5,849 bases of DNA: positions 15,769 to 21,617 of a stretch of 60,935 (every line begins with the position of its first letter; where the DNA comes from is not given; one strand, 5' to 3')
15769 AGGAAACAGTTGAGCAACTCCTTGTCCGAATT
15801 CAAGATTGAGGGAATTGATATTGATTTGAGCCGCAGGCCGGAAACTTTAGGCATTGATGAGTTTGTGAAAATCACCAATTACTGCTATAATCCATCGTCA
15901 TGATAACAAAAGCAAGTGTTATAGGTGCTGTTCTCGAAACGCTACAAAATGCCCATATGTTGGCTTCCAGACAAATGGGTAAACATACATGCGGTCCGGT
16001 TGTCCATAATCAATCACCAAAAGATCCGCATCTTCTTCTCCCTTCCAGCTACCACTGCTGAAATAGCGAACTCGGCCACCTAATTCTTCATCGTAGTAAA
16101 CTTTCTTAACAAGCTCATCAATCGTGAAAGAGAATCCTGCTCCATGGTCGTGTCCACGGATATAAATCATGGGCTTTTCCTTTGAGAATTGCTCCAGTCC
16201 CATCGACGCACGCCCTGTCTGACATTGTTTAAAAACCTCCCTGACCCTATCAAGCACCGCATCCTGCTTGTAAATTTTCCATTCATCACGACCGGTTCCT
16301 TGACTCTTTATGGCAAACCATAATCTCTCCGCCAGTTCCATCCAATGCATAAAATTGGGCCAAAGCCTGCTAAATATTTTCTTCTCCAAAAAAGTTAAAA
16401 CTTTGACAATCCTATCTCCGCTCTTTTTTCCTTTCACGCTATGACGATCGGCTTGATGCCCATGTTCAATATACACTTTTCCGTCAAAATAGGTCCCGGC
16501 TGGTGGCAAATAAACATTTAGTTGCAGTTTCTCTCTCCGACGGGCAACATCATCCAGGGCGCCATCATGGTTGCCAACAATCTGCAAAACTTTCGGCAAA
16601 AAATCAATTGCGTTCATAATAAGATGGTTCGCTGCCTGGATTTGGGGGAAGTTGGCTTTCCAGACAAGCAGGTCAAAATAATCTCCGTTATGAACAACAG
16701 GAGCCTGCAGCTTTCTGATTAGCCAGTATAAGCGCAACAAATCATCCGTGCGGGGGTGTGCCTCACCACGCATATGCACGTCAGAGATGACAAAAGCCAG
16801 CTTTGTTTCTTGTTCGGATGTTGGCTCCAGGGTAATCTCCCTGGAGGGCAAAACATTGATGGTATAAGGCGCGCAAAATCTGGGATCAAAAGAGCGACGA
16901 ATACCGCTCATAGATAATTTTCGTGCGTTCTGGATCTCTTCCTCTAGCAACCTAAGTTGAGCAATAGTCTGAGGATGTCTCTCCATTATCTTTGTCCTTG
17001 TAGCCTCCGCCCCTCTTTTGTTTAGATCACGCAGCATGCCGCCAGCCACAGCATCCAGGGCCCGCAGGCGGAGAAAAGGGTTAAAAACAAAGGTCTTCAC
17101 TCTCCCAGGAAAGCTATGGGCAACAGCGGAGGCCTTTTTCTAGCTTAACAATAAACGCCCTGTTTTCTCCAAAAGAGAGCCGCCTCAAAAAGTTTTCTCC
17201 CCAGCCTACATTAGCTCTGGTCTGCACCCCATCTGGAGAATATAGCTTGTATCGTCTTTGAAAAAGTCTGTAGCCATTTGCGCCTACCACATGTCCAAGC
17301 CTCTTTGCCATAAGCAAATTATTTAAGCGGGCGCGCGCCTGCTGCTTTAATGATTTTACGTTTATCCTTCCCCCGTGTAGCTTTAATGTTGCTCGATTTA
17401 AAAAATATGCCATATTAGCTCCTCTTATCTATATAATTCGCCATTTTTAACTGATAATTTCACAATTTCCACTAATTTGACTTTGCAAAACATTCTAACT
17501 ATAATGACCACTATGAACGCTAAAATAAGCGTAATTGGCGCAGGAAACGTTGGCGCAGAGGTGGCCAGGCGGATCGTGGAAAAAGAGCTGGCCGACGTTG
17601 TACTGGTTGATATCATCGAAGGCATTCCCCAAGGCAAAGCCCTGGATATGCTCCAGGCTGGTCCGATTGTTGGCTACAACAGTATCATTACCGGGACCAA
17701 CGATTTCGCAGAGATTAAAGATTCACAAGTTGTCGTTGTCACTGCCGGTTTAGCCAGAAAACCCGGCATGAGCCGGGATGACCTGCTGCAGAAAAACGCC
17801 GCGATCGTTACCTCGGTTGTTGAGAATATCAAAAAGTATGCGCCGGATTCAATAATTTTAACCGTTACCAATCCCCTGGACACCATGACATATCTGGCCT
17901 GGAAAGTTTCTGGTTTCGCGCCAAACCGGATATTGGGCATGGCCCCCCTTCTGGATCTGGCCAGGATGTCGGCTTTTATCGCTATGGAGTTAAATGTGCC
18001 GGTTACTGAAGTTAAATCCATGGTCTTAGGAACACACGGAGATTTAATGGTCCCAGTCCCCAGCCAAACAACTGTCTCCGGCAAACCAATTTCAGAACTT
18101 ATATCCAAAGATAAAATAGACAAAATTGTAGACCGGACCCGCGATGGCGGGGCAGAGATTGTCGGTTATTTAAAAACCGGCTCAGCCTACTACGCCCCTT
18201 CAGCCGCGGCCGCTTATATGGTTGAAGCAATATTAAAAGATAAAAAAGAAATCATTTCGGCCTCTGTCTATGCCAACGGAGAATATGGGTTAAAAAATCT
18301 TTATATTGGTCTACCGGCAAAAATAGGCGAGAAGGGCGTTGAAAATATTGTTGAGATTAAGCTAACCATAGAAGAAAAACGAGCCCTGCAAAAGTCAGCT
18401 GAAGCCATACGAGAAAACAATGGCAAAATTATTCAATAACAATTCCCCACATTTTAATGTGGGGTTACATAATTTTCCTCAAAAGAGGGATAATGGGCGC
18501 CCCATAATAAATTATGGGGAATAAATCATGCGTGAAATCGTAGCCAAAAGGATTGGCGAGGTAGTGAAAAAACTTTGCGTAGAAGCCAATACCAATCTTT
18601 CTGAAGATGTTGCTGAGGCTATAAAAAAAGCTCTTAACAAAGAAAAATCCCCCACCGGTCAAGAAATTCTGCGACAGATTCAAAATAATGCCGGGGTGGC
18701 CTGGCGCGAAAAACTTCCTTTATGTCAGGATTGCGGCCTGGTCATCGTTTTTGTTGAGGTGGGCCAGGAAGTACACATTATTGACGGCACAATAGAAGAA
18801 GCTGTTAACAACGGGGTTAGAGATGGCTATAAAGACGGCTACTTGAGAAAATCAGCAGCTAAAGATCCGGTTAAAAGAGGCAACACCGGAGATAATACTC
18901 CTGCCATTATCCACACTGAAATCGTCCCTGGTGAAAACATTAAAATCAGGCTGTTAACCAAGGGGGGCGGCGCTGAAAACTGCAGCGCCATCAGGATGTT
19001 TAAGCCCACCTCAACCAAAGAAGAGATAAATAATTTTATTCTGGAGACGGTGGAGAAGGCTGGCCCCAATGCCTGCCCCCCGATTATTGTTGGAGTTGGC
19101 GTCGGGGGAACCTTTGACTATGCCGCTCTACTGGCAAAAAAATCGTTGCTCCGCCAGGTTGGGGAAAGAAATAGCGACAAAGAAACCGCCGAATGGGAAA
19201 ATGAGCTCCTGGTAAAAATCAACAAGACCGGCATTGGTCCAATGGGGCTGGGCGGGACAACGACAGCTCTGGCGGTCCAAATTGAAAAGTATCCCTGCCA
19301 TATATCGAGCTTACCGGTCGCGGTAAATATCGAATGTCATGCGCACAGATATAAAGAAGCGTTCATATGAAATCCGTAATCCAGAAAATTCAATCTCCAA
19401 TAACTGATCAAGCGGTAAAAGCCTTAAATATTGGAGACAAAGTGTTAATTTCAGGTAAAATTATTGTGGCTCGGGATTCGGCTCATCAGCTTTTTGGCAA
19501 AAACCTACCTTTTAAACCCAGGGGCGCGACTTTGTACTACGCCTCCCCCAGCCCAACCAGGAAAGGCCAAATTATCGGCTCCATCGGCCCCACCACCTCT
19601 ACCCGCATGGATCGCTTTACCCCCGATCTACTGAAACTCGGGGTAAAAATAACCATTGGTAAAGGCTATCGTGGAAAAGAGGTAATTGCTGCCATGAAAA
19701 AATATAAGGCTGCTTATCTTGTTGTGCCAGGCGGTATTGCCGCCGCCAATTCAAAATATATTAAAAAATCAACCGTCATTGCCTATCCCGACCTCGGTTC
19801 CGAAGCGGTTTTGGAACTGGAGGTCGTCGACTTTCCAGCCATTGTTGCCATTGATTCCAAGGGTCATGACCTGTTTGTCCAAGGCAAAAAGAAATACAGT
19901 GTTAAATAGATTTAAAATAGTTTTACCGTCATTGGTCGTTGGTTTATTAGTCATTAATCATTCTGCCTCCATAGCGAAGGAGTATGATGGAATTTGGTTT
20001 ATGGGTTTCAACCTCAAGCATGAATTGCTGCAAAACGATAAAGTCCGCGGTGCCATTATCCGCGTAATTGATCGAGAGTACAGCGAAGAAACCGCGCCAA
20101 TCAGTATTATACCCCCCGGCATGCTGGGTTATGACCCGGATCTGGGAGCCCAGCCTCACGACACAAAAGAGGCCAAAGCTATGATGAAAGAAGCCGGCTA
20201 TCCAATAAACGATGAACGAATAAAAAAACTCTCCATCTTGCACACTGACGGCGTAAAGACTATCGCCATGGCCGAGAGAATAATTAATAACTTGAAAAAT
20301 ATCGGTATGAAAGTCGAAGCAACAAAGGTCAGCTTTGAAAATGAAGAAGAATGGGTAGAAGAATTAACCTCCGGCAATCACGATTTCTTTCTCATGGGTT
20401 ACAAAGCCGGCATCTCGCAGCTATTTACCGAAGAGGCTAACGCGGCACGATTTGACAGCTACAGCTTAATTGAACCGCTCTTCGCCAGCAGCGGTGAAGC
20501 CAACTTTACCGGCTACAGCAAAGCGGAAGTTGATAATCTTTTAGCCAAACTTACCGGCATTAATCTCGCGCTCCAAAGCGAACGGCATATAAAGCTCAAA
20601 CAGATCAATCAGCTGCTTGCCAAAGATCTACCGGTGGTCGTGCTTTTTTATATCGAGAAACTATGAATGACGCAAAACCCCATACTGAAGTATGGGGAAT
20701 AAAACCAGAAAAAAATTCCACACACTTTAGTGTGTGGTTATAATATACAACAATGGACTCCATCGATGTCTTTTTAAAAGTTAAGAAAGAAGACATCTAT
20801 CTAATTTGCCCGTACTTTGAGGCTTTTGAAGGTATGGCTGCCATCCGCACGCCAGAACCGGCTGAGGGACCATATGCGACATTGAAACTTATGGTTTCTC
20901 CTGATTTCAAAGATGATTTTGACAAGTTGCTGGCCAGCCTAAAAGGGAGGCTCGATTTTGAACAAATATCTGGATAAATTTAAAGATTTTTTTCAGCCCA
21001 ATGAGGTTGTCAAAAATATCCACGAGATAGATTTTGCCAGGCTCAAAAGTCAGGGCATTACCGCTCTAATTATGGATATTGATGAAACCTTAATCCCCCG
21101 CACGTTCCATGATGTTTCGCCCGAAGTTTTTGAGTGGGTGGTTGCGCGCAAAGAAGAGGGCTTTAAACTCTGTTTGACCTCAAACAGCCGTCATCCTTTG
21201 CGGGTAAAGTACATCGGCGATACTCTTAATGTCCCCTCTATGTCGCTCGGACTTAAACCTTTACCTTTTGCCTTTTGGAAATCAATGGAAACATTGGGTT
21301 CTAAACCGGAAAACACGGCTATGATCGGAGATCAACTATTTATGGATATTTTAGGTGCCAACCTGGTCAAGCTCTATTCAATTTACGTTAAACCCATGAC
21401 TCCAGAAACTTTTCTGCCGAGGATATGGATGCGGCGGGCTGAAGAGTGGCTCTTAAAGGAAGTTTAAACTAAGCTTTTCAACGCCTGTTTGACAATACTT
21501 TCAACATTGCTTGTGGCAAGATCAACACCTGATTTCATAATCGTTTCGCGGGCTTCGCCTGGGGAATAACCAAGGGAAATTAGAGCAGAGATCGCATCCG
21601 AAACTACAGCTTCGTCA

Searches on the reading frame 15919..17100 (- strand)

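Call 75: search_protein_families(library=pfam, proteins=[window:15919-17100:-], max_evalue=0.0001)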
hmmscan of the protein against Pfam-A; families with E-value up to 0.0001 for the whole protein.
window:15919-17100:- (393 aa): 1 family
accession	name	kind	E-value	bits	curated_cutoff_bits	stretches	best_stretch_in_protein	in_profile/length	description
PF00149.33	Metallophos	-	6.4e-08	33.7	21.5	1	104-319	5-189/191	Calcineurin-like phosphoesterase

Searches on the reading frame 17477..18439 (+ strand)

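Call 75: search_protein_families(library=pfam, proteins=[window:17477-18439:+], max_evalue=0.0001)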
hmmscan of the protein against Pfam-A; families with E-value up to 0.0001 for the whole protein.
window:17477-18439:+ (320 aa): 2 families
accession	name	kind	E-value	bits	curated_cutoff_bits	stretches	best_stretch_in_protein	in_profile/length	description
PF00056.29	Ldh_1_N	-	8.5e-41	139.7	27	1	16-154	2-141/141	lactate/malate dehydrogenase, NAD binding domain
PF02866.23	Ldh_1_C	-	6.6e-31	108.1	22.6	1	159-314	3-166/174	lactate/malate dehydrogenase, alpha/beta C-terminal domain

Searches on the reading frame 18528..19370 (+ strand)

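Call 75: search_protein_families(library=pfam, proteins=[window:18528-19370:+], max_evalue=0.0001)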
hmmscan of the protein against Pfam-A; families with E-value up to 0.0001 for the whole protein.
window:18528-19370:+ (280 aa): 1 family
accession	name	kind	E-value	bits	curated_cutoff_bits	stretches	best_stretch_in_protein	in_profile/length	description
PF05681.19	Fumerase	-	2.5e-113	378.3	25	1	11-277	2-268/270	Fumarate hydratase (Fumerase)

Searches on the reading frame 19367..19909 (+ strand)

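Call 75: search_protein_families(library=pfam, proteins=[window:19367-19909:+], max_evalue=0.0001)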
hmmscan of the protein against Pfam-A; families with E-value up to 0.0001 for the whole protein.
window:19367-19909:+ (180 aa): 1 family
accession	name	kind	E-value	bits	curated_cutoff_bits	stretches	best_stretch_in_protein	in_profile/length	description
PF05683.17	Fumerase_C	-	4.8e-50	170.2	22.2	1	8-172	31-204/205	Fumarase C-terminus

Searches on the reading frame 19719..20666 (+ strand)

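Call 75: search_protein_families(library=pfam, proteins=[window:19719-20666:+], max_evalue=0.0001)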
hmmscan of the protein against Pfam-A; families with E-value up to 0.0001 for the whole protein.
window:19719-20666:+ (315 aa): 1 family
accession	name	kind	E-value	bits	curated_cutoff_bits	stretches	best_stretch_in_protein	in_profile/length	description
PF00496.27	SBP_bac_5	-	7e-20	71.9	32.4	1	87-231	196-349/368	Bacterial extracellular solute-binding proteins, family 5 Middle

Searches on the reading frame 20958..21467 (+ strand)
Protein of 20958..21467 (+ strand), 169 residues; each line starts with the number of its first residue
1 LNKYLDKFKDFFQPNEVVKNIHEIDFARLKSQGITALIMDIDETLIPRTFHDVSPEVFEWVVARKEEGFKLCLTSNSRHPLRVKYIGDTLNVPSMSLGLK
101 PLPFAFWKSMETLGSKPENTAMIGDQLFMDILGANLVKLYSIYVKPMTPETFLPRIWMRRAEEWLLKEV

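Call 75: search_protein_families(library=pfam, proteins=[window:20958-21467:+], max_evalue=0.0001)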
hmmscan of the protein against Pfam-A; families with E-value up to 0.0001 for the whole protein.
window:20958-21467:+ (169 aa): 3 families
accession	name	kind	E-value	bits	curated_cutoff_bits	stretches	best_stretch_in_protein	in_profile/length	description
PF13242.12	Hydrolase_like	-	9.5e-08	32.3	22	1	100-145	4-49/75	HAD-hyrolase-like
PF09419.16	PGP_phosphatase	-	5e-07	29.9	20.4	0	10-61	15-68/168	Mitochondrial PGP phosphatase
PF00702.32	Hydrolase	-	5.3e-07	30.7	26.4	1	24-135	70-188/191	haloacid dehalogenase-like hydrolase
